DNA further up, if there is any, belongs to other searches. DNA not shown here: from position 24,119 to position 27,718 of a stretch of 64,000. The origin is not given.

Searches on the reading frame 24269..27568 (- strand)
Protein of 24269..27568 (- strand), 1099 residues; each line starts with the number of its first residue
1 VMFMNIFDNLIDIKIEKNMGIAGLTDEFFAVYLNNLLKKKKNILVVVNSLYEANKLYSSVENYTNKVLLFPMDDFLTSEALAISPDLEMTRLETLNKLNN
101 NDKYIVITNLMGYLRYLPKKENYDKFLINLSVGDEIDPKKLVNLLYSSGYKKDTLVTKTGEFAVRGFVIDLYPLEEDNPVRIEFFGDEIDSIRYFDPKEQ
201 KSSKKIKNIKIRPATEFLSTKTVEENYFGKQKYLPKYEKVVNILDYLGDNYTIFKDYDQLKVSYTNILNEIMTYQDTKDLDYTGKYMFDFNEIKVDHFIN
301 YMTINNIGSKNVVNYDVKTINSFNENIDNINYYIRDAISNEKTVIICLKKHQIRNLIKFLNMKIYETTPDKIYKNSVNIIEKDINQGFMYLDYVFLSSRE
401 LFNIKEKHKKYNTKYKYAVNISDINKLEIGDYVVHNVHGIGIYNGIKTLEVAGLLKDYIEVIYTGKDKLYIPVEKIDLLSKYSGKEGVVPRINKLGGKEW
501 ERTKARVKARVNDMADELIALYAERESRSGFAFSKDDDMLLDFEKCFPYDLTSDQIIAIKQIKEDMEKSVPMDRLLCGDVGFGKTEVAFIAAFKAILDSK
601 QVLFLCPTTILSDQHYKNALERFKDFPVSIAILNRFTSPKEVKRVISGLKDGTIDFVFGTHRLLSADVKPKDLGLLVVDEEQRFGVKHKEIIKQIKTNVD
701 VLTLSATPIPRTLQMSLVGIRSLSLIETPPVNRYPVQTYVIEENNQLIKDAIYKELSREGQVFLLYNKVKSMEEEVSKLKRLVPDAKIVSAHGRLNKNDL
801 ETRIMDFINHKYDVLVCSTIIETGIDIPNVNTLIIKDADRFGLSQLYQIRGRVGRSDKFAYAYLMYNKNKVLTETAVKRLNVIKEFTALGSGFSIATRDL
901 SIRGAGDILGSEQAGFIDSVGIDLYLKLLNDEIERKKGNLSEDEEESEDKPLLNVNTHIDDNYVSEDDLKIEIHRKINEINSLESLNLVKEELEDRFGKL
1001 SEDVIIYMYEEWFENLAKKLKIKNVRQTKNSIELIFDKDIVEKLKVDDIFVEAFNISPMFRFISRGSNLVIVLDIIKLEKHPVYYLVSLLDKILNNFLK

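Call 87: search_protein_families(library=pfam, proteins=[window:24269-27568:-], max_evalue=0.00001)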
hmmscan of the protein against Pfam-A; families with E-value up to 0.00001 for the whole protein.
window:24269-27568:- (1099 aa): 6 families
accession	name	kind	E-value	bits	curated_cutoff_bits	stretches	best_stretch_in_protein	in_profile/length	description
PF17757.6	UvrB_inter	-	6e-28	97.2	22.9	1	128-217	1-91/91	UvrB interaction domain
PF00270.35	DEAD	-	1.9e-23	83.5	26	1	552-714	1-165/167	DEAD/DEAH box helicase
PF00271.37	Helicase_C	-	1.1e-20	74.4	23.5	1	750-856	8-109/110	Helicase conserved C-terminal domain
PF02559.22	CarD_TRCF_RID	-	7.7e-19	68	23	1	427-483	1-57/57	CarD-like/TRCF RID domain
PF03461.20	TRCF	-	3.2e-15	56.7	25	1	953-1039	1-87/95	TRCF domain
PF04851.21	ResIII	-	6.9e-11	42.8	22.5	1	550-708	3-162/164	Type III restriction enzyme, res subunit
